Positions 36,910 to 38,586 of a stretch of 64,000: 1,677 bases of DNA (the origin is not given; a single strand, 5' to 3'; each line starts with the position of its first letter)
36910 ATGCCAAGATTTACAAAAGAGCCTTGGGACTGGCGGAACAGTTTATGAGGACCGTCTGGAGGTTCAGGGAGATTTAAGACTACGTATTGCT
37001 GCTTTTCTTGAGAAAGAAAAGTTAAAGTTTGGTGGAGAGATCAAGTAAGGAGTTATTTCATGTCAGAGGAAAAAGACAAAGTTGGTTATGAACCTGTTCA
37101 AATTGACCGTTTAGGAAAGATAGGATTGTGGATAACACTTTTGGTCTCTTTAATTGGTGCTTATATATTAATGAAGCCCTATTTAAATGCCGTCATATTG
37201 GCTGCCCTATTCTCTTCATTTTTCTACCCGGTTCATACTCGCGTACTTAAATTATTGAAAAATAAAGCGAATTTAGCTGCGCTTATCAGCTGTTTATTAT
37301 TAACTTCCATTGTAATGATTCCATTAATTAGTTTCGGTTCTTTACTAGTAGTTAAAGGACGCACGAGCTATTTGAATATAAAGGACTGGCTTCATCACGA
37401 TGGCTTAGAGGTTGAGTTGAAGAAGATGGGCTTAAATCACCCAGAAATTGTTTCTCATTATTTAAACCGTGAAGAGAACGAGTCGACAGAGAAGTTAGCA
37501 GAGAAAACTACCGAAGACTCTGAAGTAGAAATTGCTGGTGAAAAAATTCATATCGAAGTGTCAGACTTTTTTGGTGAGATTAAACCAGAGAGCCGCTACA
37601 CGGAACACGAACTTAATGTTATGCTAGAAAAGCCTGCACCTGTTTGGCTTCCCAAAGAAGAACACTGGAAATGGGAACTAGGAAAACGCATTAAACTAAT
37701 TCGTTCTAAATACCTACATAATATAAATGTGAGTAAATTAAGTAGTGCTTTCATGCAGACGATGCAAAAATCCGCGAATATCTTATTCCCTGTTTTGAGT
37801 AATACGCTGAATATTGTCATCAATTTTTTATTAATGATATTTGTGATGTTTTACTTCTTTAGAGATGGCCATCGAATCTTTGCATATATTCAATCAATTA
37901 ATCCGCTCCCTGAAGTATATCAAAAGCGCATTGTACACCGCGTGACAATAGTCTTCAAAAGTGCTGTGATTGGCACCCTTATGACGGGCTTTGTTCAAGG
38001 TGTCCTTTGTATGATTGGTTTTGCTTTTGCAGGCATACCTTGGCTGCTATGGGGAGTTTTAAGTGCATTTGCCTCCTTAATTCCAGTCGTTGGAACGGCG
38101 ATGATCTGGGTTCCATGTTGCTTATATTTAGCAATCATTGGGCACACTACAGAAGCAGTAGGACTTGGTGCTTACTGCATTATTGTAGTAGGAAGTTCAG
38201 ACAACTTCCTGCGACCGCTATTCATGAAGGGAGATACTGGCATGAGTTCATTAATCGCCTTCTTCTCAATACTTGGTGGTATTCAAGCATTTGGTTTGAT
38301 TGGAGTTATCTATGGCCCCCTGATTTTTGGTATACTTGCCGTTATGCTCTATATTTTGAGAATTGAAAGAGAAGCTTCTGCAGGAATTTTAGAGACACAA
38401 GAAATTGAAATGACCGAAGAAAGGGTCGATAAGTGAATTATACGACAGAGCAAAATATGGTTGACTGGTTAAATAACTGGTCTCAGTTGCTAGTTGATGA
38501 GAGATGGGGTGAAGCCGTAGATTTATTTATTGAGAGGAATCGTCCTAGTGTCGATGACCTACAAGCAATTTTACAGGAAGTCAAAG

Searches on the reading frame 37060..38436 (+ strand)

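Call 73: search_protein_families(library=pfam, proteins=[window:37060-38436:+], max_evalue=0.00001)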
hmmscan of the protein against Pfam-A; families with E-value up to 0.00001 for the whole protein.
window:37060-38436:+ (458 aa): 1 family
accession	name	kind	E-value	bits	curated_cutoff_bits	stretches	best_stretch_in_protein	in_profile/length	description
PF01594.21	AI-2E_transport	-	5.1e-41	141.3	34.3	1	219-430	110-323/327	AI-2E family transporter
